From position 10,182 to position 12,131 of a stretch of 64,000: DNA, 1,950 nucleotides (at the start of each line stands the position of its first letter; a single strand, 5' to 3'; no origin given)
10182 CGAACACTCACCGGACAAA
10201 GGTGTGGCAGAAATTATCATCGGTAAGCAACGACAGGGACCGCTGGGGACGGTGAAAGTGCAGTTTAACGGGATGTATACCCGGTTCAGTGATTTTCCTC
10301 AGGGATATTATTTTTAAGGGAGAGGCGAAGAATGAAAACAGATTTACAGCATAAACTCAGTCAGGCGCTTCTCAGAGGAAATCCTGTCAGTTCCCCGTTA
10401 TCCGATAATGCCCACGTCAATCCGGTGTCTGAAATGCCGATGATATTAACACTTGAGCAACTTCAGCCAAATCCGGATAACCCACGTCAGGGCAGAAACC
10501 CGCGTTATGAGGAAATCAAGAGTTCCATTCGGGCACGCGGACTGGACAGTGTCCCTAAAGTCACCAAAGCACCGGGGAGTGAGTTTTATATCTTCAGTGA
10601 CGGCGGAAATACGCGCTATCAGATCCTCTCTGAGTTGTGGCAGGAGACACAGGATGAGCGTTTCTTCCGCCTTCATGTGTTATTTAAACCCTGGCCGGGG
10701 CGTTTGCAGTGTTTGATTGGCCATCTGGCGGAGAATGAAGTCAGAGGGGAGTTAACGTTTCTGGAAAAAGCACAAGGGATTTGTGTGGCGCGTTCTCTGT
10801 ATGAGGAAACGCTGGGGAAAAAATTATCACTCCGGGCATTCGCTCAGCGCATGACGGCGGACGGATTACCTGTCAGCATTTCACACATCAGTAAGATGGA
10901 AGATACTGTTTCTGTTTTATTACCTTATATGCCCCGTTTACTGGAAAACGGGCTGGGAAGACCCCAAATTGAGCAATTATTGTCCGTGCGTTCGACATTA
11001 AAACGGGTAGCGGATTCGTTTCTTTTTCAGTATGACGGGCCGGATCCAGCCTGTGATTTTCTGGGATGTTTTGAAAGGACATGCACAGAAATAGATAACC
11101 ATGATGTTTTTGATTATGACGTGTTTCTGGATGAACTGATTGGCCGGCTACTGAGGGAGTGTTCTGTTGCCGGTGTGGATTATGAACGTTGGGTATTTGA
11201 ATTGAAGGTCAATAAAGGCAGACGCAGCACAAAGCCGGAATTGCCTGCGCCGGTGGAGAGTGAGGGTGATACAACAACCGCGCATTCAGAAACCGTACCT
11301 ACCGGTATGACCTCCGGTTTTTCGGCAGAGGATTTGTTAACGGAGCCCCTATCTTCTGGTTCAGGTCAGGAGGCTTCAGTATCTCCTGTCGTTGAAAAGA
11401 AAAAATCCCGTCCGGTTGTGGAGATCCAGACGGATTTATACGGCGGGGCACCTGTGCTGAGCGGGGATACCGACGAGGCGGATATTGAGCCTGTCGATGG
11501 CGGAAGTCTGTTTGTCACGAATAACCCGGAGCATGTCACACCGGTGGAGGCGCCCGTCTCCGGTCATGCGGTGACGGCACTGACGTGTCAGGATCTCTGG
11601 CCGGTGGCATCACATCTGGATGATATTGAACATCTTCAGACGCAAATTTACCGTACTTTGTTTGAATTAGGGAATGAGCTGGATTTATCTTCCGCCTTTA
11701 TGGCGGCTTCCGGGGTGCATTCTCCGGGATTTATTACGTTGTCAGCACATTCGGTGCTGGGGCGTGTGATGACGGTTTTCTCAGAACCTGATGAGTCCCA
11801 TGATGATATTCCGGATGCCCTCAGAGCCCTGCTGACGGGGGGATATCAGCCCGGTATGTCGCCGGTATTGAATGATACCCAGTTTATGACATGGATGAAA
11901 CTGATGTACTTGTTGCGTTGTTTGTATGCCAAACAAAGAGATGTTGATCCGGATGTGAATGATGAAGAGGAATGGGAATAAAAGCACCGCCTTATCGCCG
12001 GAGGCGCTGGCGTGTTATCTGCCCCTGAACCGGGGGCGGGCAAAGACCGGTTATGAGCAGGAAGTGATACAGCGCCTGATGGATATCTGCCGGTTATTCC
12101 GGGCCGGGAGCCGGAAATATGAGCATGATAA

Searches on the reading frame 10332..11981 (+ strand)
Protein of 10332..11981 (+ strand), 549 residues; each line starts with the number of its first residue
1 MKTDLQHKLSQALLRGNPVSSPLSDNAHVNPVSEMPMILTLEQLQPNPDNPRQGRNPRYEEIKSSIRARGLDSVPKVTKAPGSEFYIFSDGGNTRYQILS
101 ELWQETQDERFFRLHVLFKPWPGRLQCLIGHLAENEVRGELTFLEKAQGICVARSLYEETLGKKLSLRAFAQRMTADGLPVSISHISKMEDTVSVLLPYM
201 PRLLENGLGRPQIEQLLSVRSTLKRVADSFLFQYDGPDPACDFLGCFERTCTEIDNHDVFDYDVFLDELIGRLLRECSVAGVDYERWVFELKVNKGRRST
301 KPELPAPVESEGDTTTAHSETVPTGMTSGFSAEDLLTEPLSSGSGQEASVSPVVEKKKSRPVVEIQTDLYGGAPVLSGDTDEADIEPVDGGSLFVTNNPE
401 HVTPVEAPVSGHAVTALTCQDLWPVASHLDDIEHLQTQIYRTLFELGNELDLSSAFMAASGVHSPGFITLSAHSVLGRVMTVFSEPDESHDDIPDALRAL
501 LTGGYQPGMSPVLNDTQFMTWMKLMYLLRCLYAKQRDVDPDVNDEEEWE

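Call 4: search_protein_families(proteins=[window:10332-11981:+], library=ncbifam, max_evalue=0.01)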
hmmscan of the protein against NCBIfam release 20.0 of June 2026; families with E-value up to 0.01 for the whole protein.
window:10332-11981:+ (549 aa): 1 family
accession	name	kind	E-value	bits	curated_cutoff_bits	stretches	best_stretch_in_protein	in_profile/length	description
TIGR03764.1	ICE_PFGI_1_parB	hypoth_equivalog_domain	7.3e-103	343.7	143.75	1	29-292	3-258/260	ParB family protein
